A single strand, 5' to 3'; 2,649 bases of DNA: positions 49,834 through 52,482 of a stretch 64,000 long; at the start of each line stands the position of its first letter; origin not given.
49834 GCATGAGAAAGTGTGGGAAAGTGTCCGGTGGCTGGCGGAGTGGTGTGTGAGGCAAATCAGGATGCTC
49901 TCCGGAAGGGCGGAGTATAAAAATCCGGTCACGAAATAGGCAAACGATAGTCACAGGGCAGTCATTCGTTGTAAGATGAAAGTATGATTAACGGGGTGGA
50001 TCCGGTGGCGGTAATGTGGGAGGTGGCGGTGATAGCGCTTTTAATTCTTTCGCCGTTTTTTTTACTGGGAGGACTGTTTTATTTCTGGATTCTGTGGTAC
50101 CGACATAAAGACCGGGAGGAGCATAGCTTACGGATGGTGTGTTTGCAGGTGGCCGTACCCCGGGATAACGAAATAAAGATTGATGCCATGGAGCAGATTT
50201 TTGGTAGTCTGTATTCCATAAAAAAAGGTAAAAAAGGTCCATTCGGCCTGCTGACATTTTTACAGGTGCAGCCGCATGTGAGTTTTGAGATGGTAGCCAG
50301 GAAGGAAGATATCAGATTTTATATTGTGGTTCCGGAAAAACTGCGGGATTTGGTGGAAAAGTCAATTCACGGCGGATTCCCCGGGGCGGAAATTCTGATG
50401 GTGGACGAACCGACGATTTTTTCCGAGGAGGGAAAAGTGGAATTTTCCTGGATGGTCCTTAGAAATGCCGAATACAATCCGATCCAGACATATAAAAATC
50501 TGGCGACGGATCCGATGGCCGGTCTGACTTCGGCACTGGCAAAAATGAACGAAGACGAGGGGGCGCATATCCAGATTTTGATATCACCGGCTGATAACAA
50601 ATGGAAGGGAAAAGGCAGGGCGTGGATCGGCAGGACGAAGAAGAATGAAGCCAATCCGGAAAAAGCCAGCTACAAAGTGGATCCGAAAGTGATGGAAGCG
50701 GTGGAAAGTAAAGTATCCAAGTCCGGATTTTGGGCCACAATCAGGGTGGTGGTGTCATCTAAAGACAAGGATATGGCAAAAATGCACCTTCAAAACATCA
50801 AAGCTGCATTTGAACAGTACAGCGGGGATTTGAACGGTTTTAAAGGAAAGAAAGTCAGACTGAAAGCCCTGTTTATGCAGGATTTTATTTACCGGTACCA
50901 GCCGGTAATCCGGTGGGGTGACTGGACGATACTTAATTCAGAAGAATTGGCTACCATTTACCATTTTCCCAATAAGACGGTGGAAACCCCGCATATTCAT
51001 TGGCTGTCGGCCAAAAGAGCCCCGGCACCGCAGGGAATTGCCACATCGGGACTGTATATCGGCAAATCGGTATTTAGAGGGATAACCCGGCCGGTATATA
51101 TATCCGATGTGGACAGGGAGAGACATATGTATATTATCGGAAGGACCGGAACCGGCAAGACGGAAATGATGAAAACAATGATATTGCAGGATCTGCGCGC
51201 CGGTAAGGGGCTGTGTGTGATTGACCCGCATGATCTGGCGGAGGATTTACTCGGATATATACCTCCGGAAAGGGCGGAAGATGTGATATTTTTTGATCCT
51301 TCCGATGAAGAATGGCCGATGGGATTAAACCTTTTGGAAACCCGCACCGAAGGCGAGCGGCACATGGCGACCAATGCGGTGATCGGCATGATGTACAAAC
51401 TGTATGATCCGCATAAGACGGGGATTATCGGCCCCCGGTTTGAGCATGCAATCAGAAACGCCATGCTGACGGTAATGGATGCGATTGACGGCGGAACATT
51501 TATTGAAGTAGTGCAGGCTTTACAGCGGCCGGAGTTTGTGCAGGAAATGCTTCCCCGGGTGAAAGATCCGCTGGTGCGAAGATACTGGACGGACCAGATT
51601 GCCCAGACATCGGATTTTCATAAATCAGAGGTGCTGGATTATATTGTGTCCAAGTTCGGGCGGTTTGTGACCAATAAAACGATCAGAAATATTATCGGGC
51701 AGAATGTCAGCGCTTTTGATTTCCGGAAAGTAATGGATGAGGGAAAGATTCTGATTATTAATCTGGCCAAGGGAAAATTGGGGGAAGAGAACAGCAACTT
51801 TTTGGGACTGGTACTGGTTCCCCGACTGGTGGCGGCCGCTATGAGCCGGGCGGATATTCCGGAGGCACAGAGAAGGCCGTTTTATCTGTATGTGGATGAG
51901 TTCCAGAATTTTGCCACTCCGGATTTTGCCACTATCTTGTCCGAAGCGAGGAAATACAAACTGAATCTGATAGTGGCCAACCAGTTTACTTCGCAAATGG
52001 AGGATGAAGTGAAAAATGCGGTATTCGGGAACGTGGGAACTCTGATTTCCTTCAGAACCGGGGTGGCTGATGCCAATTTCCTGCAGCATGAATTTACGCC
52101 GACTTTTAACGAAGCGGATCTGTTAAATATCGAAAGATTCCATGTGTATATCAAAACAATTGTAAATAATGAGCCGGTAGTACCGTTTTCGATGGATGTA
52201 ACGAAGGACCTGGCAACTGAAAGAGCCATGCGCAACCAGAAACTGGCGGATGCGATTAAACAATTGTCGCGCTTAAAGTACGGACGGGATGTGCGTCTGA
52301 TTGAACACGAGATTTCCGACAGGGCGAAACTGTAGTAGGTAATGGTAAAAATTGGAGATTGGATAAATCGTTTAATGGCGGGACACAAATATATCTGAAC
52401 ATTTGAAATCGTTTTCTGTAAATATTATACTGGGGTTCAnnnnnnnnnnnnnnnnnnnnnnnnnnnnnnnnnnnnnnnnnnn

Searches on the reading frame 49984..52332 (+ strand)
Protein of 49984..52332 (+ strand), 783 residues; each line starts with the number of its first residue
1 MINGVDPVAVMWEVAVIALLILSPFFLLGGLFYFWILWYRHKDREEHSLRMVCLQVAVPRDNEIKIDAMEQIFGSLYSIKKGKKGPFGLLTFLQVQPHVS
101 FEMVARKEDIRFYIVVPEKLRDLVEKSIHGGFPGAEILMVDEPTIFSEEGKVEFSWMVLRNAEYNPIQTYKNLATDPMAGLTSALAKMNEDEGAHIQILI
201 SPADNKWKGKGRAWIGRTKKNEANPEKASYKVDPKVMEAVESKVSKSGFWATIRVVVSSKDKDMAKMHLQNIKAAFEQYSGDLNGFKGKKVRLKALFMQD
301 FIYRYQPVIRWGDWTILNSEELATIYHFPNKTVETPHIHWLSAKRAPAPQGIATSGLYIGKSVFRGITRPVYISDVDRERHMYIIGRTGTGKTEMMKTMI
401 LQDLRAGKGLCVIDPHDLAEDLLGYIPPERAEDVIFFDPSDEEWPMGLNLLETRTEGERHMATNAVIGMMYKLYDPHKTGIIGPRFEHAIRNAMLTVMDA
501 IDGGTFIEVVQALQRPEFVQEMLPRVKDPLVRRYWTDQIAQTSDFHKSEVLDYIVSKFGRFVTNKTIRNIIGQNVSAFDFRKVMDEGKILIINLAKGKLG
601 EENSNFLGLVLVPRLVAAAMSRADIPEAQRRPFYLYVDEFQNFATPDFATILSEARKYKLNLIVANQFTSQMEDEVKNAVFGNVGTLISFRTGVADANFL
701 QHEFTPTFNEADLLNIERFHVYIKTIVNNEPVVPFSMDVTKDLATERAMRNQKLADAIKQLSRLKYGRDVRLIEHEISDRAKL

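Call 67: search_protein_families(library=pfam, proteins=[window:49984-52332:+], max_evalue=0.00001)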
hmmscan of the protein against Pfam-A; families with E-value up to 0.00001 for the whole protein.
window:49984-52332:+ (783 aa): 2 families
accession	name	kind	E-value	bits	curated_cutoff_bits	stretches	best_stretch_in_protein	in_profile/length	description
PF10412.15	TrwB_AAD_bind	-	1e-06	28.3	20.5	0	378-413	14-48/387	Type IV secretion-system coupling protein DNA-binding domain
PF12696.13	TraG-D_C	-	4.1e-06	27.2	22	1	632-701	1-73/126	TraM recognition site of TraD and TraG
